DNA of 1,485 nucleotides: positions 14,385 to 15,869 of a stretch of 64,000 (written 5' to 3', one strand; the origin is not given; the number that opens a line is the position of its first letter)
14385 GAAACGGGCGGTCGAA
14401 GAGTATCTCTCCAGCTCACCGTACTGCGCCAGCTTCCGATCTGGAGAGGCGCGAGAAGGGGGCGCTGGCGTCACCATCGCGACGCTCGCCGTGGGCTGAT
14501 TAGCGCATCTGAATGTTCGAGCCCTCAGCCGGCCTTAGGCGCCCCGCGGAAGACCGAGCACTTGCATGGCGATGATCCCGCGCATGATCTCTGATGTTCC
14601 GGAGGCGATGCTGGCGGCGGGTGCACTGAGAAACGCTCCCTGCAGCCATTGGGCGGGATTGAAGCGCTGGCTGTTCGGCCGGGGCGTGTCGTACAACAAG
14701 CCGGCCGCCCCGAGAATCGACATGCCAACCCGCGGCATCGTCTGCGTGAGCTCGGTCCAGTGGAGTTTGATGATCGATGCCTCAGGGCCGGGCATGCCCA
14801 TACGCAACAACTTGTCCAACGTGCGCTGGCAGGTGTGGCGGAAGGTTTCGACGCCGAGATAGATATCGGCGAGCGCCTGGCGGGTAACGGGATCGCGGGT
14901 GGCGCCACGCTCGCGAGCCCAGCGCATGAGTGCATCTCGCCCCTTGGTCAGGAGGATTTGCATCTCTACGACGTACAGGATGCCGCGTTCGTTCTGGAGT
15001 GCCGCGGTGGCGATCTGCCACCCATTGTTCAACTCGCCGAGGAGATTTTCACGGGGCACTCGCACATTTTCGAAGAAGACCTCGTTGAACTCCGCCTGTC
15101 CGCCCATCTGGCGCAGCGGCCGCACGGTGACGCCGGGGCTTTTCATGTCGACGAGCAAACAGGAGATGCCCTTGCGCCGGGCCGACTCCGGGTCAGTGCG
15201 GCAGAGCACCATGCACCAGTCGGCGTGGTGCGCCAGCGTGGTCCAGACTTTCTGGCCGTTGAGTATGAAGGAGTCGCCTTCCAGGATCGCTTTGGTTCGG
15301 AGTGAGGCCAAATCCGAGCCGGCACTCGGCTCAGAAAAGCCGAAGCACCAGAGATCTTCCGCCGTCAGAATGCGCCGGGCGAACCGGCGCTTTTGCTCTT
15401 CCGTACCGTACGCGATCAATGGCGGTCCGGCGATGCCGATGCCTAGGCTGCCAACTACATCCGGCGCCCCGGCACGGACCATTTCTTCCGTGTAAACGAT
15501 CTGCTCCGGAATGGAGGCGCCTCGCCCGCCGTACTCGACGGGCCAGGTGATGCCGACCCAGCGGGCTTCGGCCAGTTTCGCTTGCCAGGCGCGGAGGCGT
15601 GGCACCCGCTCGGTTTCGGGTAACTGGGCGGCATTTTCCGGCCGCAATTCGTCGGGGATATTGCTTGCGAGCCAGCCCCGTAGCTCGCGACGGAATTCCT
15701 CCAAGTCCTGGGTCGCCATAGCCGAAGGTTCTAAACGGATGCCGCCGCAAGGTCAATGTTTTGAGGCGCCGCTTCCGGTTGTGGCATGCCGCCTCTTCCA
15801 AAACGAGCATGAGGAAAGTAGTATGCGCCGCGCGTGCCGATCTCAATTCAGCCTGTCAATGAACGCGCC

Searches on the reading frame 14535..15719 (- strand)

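Call 73: search_protein_families(library=pfam, proteins=[window:14535-15719:-], max_evalue=0.00001)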
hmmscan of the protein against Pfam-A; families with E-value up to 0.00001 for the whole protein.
window:14535-15719:- (394 aa): 3 families
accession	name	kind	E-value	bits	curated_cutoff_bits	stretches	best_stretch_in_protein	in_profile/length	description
PF02770.24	Acyl-CoA_dh_M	-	2.9e-25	88.7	33.3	1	125-219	1-97/97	Acyl-CoA dehydrogenase, middle domain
PF00441.29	Acyl-CoA_dh_1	-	1.5e-19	71.1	22.4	1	231-388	1-150/150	Acyl-CoA dehydrogenase, C-terminal domain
PF02771.21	Acyl-CoA_dh_N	-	1.5e-18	67.7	22.9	1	3-120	1-112/113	Acyl-CoA dehydrogenase, N-terminal domain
